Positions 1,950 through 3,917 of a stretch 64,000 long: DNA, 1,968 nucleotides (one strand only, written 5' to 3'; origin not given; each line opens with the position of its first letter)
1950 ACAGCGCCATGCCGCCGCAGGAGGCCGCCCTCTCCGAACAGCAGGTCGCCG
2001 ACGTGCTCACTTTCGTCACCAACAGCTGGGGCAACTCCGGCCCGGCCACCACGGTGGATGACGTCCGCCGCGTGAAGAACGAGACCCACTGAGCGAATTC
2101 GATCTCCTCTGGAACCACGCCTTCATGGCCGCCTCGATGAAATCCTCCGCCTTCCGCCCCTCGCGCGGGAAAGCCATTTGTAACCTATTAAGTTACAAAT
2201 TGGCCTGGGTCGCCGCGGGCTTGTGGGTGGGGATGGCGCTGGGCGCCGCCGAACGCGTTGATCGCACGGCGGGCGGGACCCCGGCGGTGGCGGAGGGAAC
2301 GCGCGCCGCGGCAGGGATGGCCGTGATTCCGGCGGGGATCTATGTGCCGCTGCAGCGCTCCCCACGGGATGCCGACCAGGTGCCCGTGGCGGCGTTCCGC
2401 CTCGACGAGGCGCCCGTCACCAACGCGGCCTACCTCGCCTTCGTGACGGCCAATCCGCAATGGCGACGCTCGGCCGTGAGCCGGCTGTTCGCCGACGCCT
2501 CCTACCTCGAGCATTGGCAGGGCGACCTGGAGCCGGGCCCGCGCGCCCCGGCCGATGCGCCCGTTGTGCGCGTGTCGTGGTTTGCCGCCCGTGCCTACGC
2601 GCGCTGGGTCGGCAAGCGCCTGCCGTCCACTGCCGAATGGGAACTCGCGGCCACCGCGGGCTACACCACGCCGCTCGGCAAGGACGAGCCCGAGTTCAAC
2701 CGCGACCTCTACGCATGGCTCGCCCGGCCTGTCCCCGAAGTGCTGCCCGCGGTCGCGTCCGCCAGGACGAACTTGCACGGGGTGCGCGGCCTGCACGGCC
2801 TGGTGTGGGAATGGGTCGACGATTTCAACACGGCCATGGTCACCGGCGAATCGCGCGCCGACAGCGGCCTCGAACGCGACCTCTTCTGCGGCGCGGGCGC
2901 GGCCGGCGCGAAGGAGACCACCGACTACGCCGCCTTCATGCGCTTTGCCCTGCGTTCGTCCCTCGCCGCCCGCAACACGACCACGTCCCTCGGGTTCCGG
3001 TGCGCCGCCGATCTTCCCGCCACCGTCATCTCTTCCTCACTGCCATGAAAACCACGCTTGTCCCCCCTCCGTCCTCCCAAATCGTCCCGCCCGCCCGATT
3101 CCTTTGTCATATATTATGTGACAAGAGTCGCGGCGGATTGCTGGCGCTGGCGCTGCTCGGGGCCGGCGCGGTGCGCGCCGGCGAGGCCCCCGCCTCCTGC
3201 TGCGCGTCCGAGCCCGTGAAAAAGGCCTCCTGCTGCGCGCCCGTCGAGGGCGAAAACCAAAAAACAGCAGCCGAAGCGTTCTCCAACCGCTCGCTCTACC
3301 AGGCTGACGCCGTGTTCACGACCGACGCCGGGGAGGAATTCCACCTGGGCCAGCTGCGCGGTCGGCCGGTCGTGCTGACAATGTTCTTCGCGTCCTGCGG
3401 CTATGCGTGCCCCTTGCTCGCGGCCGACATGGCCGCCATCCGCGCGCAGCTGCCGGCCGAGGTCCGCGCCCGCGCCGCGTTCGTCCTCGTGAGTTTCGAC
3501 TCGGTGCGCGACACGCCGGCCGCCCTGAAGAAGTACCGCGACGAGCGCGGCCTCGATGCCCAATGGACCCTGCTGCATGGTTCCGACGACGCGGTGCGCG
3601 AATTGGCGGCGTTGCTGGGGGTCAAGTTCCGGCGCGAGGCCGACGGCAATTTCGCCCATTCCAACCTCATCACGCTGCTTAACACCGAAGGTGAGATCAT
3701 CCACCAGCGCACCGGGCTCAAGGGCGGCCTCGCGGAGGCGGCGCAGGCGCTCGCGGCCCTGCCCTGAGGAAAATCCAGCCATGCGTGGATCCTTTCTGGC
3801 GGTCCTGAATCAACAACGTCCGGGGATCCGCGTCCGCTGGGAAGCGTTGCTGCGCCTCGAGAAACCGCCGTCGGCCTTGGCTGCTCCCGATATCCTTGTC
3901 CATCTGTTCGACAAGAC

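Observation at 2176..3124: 21-bp AT-rich palindrome TTGTmAy-N7-rTkACAA embedded in the same codon phase in nirV and SCO1 (and again in the Cu-ATPase)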

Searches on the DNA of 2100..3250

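Call 36: search_rna_families(source=window, start=2100, end=3250, threshold=evalue, max_evalue=10)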
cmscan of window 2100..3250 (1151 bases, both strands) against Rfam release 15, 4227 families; matches with E-value up to 10: 4.
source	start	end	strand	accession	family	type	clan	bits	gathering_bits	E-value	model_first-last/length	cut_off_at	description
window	2294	2369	-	RF01057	SAH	Cis-reg; riboswitch;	-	21.3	37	0.22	1-78/78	no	SAH (S-adenosyl-L-homocysteine) riboswitch aptamer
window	3162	3184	+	RF01841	veev_FSE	Cis-reg; frameshift_element;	-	18.1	55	1.5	26-48/71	no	venezuelan equine encephalitis virus ribosomal frameshift element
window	2246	2279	+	RF01336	CRISPR-DR23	Gene; CRISPR;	-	17.5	45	3.1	1-36/36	no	CRISPR RNA direct repeat element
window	2116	2219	-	RF02180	ST7-AS1_2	Gene; lncRNA;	-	13.1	50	4.5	1-110/110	no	ST7 antisense RNA 1 conserved region 2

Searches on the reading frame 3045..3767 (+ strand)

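Call 10: search_protein_families(library=pfam, proteins=[window:3045-3767:+])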
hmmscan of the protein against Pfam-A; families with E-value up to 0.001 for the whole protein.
window:3045-3767:+ (240 aa): 2 families
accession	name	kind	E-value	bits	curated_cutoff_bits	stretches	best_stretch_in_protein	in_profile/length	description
PF02630.20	SCO1-SenC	-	4.9e-16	59.3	22.8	1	91-217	6-133/134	SCO1/SenC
PF00578.27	AhpC-TSA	-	0.00036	20.9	26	1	92-194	11-101/124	AhpC/TSA family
